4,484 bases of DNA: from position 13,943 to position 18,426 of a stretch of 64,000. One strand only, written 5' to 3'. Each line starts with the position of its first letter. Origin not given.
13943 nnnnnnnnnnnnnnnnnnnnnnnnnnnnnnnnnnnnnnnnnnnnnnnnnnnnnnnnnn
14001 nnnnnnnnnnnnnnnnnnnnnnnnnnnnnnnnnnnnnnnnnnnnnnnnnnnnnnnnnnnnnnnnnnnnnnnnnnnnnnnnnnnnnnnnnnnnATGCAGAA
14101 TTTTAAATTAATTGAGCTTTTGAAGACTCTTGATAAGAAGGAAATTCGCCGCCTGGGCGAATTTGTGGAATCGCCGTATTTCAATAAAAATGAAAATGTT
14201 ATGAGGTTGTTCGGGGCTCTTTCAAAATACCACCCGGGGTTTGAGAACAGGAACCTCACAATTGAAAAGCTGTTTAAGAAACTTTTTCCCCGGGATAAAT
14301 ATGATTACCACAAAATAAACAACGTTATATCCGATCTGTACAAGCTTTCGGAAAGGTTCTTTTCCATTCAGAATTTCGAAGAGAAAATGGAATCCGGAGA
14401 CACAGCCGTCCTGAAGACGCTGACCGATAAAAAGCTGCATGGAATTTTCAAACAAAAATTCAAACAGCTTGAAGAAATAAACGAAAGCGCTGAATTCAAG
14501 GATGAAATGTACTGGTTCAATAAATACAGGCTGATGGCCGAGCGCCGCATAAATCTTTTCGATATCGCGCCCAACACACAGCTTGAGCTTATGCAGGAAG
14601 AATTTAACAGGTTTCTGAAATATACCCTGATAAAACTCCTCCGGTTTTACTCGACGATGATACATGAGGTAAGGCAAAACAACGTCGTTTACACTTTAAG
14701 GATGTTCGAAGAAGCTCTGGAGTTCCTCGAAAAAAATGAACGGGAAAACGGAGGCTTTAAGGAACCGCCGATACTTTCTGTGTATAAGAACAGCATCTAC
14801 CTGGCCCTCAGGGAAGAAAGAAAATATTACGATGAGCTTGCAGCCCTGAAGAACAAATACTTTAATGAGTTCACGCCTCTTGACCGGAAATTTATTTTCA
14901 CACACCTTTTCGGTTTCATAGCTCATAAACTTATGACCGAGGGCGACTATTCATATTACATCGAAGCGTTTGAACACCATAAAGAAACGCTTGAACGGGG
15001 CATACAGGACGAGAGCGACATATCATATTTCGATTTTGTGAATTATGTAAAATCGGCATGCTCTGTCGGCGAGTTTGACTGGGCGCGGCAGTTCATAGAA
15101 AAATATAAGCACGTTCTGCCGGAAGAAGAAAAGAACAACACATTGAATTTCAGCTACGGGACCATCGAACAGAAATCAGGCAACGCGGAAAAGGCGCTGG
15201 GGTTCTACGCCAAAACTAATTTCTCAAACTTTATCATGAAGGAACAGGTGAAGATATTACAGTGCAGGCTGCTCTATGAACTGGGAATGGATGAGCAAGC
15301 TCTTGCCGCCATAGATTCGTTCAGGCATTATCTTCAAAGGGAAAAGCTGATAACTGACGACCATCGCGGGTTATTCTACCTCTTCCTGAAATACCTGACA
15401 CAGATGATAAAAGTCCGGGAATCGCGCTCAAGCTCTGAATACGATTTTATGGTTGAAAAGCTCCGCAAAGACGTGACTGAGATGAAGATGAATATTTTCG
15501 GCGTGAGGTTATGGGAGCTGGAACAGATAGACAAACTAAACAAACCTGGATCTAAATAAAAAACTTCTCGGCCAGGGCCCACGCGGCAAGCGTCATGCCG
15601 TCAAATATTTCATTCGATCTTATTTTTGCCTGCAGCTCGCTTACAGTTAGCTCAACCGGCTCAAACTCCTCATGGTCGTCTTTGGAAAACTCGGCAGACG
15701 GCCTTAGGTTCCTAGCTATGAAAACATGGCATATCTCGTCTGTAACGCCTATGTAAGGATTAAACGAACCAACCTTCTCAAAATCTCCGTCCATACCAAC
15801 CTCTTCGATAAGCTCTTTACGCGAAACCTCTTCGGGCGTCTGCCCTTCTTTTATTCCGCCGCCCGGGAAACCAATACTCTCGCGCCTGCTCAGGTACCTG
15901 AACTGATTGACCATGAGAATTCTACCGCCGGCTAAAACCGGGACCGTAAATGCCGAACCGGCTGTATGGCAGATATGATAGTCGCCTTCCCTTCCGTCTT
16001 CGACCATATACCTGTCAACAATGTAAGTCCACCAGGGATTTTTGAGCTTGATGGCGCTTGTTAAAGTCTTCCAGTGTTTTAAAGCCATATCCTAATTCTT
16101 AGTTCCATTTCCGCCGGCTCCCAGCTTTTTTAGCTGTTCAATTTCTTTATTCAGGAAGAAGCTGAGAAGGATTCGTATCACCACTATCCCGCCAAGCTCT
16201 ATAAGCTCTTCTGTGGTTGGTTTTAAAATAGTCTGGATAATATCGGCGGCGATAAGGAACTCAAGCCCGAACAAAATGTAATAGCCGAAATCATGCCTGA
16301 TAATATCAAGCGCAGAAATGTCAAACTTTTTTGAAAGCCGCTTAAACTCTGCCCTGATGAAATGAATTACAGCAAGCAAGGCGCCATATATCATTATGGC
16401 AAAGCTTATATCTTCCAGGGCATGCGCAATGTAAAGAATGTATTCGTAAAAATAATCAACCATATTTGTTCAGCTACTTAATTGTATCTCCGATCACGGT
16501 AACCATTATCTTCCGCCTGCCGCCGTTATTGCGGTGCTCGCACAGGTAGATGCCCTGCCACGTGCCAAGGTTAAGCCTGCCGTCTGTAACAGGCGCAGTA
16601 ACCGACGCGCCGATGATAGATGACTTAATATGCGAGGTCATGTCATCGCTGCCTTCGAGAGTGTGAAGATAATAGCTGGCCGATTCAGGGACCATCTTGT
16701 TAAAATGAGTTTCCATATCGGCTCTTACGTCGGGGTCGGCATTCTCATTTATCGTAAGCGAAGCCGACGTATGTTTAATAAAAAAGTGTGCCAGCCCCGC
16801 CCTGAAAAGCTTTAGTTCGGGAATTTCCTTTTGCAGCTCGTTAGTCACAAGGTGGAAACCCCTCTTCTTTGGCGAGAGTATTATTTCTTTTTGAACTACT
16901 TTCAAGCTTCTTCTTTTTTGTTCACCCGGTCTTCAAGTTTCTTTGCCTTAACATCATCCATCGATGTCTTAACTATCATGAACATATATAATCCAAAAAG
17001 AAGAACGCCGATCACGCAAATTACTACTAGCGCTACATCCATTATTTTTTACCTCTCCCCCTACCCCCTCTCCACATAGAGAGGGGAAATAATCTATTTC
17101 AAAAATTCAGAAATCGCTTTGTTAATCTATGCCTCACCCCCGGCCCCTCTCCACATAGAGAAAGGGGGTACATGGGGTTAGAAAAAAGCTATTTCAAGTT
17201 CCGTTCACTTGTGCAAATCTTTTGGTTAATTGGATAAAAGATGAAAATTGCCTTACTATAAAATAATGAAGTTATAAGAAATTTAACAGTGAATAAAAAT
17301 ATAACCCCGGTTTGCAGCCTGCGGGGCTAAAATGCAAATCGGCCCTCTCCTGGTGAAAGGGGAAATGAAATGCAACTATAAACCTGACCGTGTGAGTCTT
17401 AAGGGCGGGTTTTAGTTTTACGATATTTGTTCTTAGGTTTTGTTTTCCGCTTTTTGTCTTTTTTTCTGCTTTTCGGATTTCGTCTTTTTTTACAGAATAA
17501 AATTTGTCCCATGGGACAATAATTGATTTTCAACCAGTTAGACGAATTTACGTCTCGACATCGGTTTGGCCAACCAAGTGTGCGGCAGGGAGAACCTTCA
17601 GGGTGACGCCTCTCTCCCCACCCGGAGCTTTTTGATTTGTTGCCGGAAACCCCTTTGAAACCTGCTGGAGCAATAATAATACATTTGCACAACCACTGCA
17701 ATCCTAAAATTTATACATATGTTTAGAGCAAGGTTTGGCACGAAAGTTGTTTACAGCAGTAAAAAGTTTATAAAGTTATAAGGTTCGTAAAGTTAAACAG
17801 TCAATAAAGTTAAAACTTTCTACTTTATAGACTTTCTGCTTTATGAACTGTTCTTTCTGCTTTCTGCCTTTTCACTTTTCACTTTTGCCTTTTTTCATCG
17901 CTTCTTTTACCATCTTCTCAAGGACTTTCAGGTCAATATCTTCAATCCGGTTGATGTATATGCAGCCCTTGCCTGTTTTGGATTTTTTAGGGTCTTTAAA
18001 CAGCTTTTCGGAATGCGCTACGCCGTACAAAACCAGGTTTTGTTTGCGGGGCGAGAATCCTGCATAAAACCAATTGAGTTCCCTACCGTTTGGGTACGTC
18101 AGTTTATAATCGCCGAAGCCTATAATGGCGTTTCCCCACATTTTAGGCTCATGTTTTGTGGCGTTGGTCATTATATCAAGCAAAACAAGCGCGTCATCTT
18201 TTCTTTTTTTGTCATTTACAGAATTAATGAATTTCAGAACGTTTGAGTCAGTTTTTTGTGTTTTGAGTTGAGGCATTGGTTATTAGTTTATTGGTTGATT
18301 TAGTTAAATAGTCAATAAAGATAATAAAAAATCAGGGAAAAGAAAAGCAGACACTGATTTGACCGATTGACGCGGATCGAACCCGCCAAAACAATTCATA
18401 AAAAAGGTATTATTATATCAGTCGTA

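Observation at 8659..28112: Three paralogs of an uncharacterised ~480-aa helical protein, each divergently paired with a secreted or outer-membrane protein gene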

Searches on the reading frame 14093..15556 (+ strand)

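Call 7: search_protein_families(library=pfam, proteins=[window:14093-15556:+], max_evalue=1)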
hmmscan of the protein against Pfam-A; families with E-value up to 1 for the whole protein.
window:14093-15556:+ (488 aa): 2 families
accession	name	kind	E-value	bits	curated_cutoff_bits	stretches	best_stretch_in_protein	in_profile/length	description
PF25064.1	ARM_TT21_5th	-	0.083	13.6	27.8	1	311-374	34-97/117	TT21 fifth ARM repeats domain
PF02829.19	3H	-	0.16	12.7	25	1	91-132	48-90/97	3H domain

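Call 8: search_protein_families(library=ncbifam, proteins=[window:14093-15556:+], max_evalue=1)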
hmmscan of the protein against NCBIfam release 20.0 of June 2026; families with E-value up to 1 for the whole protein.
window:14093-15556:+ (488 aa): 0 families

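Call 73: search_protein_families(library=padloc, proteins=[window:14093-15556:+], max_evalue=0.1)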
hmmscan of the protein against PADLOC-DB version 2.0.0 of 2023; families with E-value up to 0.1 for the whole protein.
window:14093-15556:+ (488 aa): 0 families

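Call 74: search_protein_families(library=phrogs, proteins=[window:14093-15556:+], max_evalue=0.1)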
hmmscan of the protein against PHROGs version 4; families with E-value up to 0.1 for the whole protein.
window:14093-15556:+ (488 aa): 3 families
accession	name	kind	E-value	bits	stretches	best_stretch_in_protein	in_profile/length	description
phrog_18030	-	unknown function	0.028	15.8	1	276-341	26-91/122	-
phrog_30311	-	unknown function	0.046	14.9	0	102-139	77-114/124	-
phrog_16785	-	unknown function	0.093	13.4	0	285-346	46-108/175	-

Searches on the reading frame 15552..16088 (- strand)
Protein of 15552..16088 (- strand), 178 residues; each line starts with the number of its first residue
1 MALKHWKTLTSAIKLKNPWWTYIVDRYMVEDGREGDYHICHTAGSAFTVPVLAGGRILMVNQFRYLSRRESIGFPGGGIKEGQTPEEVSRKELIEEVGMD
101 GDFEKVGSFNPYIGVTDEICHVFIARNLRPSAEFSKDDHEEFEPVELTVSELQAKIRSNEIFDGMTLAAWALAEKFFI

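Call 85: search_protein_families(library=pfam, proteins=[window:15552-16088:-], max_evalue=0.001)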
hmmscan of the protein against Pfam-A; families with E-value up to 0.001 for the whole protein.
window:15552-16088:- (178 aa): 1 family
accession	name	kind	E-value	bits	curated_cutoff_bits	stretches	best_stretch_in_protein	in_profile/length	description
PF00293.34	NUDIX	-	8.7e-11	42.4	21.1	1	46-153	5-120/134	NUDIX domain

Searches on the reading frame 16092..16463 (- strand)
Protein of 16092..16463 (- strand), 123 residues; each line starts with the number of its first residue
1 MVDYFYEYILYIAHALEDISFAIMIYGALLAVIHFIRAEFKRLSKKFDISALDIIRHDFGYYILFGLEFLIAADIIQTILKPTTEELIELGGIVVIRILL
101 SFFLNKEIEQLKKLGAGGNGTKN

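Call 85: search_protein_families(library=pfam, proteins=[window:16092-16463:-], max_evalue=0.001)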
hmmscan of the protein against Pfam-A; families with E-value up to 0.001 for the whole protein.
window:16092-16463:- (123 aa): 1 family
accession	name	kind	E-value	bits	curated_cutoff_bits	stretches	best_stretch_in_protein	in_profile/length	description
PF07784.16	DUF1622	-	1.3e-25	89.5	24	1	27-108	1-78/78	Protein of unknown function (DUF1622)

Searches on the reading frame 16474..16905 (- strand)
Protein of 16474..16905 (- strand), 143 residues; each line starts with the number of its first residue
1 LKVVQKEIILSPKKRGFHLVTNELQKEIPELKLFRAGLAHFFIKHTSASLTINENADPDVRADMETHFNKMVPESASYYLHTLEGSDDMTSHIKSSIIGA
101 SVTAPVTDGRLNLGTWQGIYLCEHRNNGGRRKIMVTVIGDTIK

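Call 85: search_protein_families(library=pfam, proteins=[window:16474-16905:-], max_evalue=0.001)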
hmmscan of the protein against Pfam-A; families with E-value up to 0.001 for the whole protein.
window:16474-16905:- (143 aa): 1 family
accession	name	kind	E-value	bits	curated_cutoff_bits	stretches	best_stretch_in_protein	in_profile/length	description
PF01894.22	UPF0047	-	3.3e-41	140.6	27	1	20-137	2-117/117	Uncharacterised protein family UPF0047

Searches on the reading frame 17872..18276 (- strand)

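Call 85: search_protein_families(library=pfam, proteins=[window:17872-18276:-], max_evalue=0.001)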
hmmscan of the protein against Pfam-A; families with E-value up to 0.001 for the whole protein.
window:17872-18276:- (134 aa): 1 family
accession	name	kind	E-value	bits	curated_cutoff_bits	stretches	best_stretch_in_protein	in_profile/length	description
PF08818.16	DUF1801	-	6.3e-09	36.5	27.2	1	25-127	1-85/85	Domain of unknown function (DU1801)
